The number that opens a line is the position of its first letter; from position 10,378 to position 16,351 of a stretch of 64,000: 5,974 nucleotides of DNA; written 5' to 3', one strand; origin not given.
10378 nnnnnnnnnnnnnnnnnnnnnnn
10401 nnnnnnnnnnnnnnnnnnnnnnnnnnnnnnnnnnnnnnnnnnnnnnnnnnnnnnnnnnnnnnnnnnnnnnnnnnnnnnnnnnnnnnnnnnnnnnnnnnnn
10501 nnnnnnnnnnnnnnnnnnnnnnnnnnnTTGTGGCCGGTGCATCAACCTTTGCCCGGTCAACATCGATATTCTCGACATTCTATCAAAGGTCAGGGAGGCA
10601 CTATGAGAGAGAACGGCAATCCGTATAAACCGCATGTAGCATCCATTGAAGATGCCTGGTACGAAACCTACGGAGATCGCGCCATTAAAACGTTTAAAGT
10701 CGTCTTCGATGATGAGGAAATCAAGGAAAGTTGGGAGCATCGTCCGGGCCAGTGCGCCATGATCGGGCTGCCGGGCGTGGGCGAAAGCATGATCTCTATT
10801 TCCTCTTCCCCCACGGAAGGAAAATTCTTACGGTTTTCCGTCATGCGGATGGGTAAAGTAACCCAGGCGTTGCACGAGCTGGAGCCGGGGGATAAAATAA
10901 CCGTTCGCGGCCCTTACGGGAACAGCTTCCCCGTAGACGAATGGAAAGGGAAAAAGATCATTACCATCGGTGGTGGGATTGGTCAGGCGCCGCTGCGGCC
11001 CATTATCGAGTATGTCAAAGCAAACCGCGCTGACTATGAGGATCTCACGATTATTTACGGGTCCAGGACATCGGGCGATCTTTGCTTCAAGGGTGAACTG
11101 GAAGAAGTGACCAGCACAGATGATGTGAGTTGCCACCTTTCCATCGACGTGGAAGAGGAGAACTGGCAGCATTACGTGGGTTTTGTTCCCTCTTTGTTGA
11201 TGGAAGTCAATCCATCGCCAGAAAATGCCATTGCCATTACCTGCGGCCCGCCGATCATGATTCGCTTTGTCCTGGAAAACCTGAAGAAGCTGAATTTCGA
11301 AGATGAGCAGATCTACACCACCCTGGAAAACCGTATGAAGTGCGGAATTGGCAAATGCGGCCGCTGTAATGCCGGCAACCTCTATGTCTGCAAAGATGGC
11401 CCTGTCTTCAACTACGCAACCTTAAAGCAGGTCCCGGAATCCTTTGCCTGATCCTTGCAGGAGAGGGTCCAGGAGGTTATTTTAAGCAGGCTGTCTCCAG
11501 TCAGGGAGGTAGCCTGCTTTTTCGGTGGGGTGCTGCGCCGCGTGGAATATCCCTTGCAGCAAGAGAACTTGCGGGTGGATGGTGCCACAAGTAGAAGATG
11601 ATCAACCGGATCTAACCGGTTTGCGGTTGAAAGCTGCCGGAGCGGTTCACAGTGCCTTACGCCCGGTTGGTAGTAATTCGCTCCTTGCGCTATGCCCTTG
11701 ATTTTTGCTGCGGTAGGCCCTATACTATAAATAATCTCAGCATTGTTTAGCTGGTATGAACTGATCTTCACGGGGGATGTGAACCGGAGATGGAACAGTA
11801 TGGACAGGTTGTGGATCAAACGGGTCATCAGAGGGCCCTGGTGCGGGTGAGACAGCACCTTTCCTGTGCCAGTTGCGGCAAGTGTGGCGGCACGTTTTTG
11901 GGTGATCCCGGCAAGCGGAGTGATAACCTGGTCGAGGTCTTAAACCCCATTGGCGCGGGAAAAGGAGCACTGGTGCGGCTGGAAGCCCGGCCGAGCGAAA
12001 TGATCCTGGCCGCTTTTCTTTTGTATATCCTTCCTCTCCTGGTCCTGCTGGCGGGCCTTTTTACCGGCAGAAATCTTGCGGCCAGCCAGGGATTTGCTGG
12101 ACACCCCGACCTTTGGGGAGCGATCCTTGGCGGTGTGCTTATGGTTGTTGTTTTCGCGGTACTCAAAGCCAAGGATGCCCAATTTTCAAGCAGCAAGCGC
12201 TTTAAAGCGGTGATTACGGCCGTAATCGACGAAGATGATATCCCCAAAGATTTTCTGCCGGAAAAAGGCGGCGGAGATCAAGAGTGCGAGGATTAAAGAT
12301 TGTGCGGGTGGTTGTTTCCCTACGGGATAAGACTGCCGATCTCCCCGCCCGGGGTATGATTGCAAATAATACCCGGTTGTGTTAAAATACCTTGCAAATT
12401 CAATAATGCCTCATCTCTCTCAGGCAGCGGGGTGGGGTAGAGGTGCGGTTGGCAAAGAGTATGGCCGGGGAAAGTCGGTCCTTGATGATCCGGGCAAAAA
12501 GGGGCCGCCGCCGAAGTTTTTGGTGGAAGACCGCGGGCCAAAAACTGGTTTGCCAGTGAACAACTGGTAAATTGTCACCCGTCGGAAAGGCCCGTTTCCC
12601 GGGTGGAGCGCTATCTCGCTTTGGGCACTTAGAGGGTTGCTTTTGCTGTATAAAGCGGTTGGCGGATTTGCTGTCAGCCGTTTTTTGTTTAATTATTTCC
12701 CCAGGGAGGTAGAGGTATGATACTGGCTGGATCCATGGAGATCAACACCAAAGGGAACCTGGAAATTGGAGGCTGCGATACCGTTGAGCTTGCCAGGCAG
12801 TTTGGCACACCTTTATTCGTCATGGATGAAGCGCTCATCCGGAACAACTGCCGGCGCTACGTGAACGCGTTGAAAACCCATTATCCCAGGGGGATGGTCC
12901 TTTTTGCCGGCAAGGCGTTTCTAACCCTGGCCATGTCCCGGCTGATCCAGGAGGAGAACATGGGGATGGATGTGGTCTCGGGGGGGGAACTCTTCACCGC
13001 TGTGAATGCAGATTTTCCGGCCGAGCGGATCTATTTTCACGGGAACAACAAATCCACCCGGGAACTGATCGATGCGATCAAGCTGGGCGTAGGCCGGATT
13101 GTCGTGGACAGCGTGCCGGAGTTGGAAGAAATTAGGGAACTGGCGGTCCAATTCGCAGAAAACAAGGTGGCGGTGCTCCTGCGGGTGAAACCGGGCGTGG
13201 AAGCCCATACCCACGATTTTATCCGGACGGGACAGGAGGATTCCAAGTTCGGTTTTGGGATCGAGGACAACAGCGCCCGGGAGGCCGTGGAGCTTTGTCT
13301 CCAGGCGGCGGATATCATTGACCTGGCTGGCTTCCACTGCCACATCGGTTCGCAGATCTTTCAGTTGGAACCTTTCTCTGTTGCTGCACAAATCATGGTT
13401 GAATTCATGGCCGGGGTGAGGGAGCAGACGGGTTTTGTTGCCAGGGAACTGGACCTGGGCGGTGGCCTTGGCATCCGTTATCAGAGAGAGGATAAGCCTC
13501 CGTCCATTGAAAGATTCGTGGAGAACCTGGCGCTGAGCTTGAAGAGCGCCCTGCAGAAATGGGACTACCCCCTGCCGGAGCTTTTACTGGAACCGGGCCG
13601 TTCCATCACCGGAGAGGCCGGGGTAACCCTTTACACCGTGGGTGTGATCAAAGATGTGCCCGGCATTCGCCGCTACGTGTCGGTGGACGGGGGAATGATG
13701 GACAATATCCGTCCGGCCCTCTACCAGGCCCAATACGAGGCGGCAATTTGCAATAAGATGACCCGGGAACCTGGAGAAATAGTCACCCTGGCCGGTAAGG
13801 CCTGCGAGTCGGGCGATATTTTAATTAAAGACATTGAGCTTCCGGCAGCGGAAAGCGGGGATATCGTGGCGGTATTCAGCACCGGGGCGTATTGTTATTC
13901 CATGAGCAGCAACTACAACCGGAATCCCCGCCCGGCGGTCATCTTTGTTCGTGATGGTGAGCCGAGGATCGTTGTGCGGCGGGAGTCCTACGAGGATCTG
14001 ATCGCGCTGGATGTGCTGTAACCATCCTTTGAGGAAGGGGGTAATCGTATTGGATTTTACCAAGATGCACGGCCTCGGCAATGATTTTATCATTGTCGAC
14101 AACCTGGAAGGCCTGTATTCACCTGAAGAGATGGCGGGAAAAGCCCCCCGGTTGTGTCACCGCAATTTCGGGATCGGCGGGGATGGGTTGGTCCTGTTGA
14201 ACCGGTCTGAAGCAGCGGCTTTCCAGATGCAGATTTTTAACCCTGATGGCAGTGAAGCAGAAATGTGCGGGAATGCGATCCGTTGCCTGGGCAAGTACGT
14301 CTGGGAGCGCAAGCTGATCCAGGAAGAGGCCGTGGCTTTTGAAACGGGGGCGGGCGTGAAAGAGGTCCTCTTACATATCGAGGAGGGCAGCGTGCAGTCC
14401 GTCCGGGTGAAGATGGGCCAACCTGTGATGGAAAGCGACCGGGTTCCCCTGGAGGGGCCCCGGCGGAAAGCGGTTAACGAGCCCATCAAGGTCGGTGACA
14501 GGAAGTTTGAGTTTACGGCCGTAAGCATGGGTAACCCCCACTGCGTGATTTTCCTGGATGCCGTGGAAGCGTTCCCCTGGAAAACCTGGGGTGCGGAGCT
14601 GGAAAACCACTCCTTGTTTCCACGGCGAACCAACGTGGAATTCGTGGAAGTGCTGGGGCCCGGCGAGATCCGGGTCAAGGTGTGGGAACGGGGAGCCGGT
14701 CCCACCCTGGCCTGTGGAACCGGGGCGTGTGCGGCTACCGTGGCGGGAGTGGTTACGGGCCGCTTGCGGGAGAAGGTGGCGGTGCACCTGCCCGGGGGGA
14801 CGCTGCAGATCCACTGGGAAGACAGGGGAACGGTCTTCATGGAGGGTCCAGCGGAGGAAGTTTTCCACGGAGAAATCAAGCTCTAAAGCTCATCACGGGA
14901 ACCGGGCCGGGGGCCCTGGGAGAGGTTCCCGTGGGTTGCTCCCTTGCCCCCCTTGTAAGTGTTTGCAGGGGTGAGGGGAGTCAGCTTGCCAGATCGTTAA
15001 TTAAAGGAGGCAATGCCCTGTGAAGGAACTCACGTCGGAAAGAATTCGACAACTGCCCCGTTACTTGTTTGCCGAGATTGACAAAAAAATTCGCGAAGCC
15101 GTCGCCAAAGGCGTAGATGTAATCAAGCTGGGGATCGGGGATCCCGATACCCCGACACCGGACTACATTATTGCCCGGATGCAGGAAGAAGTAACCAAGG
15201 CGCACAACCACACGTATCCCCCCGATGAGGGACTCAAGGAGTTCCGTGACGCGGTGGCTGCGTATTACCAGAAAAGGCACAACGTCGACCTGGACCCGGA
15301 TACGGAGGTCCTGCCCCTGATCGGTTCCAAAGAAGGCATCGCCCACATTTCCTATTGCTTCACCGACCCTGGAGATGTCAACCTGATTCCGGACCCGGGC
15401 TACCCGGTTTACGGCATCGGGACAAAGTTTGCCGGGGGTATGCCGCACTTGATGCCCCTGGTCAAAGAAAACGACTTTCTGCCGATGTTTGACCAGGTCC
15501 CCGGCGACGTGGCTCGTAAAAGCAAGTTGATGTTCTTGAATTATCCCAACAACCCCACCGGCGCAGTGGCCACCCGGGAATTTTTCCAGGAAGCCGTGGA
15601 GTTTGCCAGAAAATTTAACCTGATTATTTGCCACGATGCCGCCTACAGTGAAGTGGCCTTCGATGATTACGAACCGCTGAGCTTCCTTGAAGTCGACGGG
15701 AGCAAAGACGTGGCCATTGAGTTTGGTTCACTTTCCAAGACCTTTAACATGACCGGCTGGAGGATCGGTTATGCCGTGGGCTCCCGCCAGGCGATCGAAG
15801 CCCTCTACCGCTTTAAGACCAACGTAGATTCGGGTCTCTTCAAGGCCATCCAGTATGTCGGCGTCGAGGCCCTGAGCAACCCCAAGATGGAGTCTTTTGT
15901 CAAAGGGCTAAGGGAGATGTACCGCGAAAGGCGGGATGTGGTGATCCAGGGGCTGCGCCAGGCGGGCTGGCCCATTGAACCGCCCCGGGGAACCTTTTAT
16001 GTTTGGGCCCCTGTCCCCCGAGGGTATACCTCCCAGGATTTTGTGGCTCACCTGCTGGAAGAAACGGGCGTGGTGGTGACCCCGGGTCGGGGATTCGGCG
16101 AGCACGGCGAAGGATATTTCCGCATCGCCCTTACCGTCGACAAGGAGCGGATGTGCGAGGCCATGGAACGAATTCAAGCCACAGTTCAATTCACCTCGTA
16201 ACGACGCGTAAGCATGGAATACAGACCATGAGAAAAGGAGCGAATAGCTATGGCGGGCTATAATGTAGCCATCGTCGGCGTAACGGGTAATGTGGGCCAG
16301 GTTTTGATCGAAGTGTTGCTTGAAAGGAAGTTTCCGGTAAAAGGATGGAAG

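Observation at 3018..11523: Composite HdrD-like / EtfBA / HdrA / FlxDCBA operon: candidate uncharacterised double-module electron-bifurcating complex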

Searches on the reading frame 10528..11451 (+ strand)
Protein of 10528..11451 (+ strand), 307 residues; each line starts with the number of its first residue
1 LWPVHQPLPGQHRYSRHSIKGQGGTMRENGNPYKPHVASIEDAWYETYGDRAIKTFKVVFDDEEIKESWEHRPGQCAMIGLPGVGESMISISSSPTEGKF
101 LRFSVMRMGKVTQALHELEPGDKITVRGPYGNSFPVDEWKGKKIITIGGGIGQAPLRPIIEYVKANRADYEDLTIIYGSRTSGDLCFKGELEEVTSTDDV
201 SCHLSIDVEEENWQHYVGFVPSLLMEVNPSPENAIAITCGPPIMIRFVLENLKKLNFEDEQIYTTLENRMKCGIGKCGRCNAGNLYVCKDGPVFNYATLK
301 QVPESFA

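Call 3: search_protein_families(library=pfam, proteins=[window:10528-11451:+], max_evalue=0.001)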
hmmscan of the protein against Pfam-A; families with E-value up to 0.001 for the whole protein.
window:10528-11451:+ (307 aa): 3 families
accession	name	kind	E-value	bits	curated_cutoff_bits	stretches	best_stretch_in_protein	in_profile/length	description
PF00175.26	NAD_binding_1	-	4e-14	53.6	22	1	147-248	2-107/109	Oxidoreductase NAD-binding domain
PF10418.14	DHODB_Fe-S_bind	-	7.9e-11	42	23.9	1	267-299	1-40/41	Iron-sulfur cluster binding domain of dihydroorotate dehydrogenase B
PF00970.30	FAD_binding_6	-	0.00015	22.4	21.1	1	70-132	29-96/99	Oxidoreductase FAD-binding domain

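Call 4: search_protein_families(library=ncbifam, proteins=[window:10528-11451:+], max_evalue=0.00001)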
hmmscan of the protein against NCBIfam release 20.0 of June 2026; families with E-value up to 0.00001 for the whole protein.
window:10528-11451:+ (307 aa): 22 families
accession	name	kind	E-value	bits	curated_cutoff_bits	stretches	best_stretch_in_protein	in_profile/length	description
NF006220.0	PRK08345.1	subfamily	1.7e-76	257.3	395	1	31-297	6-285/294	cytochrome-c3 hydrogenase subunit gamma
NF040835.1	sulfhyd_HydG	equivalog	6.8e-67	225.7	650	1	28-302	10-287/292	NADPH-dependent hydrogenase/sulfhydrogenase 1 subunit gamma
TIGR02911.1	sulfite_red_B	equivalog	2.4e-57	194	288.6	1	69-301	29-258/261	anaerobic sulfite reductase subunit AsrB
NF040830.1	sulfhyd_ShyC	equivalog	6.1e-55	186.4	600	1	31-297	2-279/288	NAD(P)-dependent hydrogenase/sulfhydrogenase 2 subunit gamma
NF000796.0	PRK00054.1-1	equivalog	7.5e-50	169.5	224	1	51-301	16-237/254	dihydroorotate dehydrogenase electron transfer subunit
NF000798.0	PRK00054.1-3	equivalog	4.2e-28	98.6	219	1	64-295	24-238/244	dihydroorotate dehydrogenase electron transfer subunit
NF004862.0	PRK06222.1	subfamily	4.5e-22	78.9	220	1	70-295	27-244/281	sulfide/dihydroorotate dehydrogenase-like FAD/NAD-binding protein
TIGR01941.1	nqrF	equivalog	1.6e-20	73.4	295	1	93-262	229-398/405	NADH:ubiquinone reductase (Na(+)-transporting) subunit F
NF000799.0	PRK00054.1-4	equivalog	1.4e-19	70.2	314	1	105-296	71-253/258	dihydroorotate dehydrogenase electron transfer subunit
NF009414.0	PRK12778.1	equivalog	2.8e-19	68.9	1103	1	70-296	27-245/752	bifunctional dihydroorotate dehydrogenase B NAD binding subunit/NADPH-dependent glutamate synthase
NF000797.0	PRK00054.1-2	equivalog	3.3e-17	62.6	270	1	89-297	63-263/267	dihydroorotate dehydrogenase electron transfer subunit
NF058606.1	GlBtMonoRdsGbcB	equivalog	1.7e-15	56.8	500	1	72-260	44-240/362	glycine betaine monooxygenase reductase subunit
NF040810.1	BenC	equivalog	5.1e-15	55.5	430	1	64-263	127-326/333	benzoate 1,2-dioxygenase electron transfer component BenC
NF009805.0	PRK13289.1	equivalog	1.4e-14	53.9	432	1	56-263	172-388/399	NO-inducible flavohemoprotein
NF045803.1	MethMoxFADbindMmoC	equivalog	2e-14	53.1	500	1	59-264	128-337/343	aromatic/alkene monooxygenase hydroxylase FAD-binding subunit MmoC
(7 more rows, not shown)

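Call 70: search_solved_structures(query=window:10603-11451:+, max_evalue=1e-8)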
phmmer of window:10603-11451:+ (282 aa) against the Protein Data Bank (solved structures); distinct sequences matched with E-value up to 1e-8: 32.
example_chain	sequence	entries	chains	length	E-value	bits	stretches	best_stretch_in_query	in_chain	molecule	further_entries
9nez_C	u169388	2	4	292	2.8e-66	226.5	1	2-278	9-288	Sulfhydrogenase 1 subunit gamma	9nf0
5ksw_B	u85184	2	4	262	1.3e-20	76.6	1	29-269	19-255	Dihydroorotate dehydrogenase B (NAD(+)), electron transfer subunit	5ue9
7qty_A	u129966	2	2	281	5.5e-20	74.5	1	87-238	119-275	Na(+)-translocating NADH-quinone reductase subunit F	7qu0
1ep1_B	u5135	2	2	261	6.7e-19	70.9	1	48-270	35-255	DIHYDROOROTATE DEHYDROGENASE B (PYRK SUBUNIT)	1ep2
1ep3_B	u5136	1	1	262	6.8e-19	70.9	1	48-270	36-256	DIHYDROOROTATE DEHYDROGENASE B (PYRK SUBUNIT)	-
8ad3_A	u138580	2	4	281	1.6e-17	66.4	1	84-238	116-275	Na(+)-translocating NADH-quinone reductase subunit F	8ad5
4u9u_A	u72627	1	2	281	1.6e-17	66.4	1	84-238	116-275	Na(+)-translocating NADH-quinone reductase subunit F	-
8ad4_A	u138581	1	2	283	1.7e-17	66.3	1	84-238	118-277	Na(+)-translocating NADH-quinone reductase subunit F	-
4uaj_A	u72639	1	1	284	1.7e-17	66.3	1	84-238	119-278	Na(+)-translocating NADH-quinone reductase subunit F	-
7qu3_A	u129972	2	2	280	2e-17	66.1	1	82-237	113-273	Na(+)-translocating NADH-quinone reductase subunit F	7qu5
8a1t_F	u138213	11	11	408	3.1e-17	65.5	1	84-238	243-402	Na(+)-translocating NADH-quinone reductase subunit F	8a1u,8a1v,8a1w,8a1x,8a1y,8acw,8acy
7xk3_F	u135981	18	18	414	3.2e-17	65.5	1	84-238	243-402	Na(+)-translocating NADH-quinone reductase subunit F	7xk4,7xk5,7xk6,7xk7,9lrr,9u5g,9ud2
5yly_A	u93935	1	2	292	1.4e-16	63.4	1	83-234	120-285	Nitrate reductase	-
4ylf_A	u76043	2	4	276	4.3e-15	58.5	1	42-270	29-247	Dihydroorotate dehydrogenase B (NAD(+)), electron transfer subunit homolog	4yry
1cnf_A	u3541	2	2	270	6.8e-14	54.5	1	84-233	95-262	NITRATE REDUCTASE | NADH-DEPENDENT NITRATE REDUCTASE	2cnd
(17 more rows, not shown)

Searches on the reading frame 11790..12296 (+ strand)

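Call 3: search_protein_families(library=pfam, proteins=[window:11790-12296:+], max_evalue=0.001)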
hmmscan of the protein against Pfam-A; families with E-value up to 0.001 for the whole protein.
window:11790-12296:+ (168 aa): 1 family
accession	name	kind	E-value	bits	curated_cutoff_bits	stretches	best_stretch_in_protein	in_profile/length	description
PF04246.17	RseC_MucC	-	2.1e-22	79.9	24.4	1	9-143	2-129/130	Positive regulator of sigma(E), RseC/MucC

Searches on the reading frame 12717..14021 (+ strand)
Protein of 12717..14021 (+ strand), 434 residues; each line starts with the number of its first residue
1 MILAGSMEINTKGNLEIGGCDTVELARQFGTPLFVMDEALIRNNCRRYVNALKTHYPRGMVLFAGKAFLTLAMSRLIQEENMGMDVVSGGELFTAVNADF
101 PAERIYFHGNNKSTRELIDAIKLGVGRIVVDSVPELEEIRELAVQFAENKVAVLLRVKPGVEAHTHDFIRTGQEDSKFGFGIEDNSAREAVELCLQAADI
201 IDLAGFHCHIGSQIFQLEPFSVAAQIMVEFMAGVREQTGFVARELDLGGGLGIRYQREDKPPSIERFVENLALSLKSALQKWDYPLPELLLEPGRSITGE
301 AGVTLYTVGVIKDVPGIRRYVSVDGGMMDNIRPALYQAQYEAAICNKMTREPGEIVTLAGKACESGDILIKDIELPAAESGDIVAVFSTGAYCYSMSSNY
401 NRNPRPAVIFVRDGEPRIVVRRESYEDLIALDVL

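Call 26: search_protein_families(library=pfam, proteins=[window:12717-14021:+], max_evalue=0.00001)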
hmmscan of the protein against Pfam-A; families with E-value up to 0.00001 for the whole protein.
window:12717-14021:+ (434 aa): 2 families
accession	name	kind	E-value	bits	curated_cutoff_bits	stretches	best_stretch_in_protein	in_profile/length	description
PF02784.22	Orn_Arg_deC_N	-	1.1e-54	185.8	23.4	1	46-298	5-246/247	Pyridoxal-dependent decarboxylase, pyridoxal binding domain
PF00278.28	Orn_DAP_Arg_deC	-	2.6e-18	66.5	23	1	131-390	5-95/95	Pyridoxal-dependent decarboxylase, C-terminal sheet domain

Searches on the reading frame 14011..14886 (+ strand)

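Call 26: search_protein_families(library=pfam, proteins=[window:14011-14886:+], max_evalue=0.00001)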
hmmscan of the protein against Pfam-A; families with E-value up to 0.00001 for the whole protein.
window:14011-14886:+ (291 aa): 2 families
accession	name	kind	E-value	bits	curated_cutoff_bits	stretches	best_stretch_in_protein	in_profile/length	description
PF01678.24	DAP_epimerase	-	4.1e-64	214.5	34.7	2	170-282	2-119/121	Diaminopimelate epimerase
PF02567.21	PhzC-PhzF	-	8.8e-06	25.8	27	0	61-187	43-166/281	Phenazine biosynthesis-like protein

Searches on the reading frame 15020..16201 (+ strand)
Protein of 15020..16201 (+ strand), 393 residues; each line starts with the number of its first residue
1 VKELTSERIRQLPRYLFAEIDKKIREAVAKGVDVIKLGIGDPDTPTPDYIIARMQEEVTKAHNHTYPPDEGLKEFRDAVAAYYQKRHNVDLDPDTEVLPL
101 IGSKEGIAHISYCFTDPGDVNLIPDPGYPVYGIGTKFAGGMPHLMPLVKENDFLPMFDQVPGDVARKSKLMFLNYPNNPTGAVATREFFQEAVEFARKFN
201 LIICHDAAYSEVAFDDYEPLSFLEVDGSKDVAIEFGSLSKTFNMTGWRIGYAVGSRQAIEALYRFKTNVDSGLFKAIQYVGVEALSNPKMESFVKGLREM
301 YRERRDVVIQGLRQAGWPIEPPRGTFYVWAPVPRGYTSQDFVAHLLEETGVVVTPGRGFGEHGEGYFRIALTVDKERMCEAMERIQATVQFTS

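Call 26: search_protein_families(library=pfam, proteins=[window:15020-16201:+], max_evalue=0.00001)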
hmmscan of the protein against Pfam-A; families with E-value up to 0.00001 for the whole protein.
window:15020-16201:+ (393 aa): 1 family
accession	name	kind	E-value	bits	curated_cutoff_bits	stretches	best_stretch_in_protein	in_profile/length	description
PF00155.27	Aminotran_1_2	-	4.2e-69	233.9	19.7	1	33-385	2-361/361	Aminotransferase class I and II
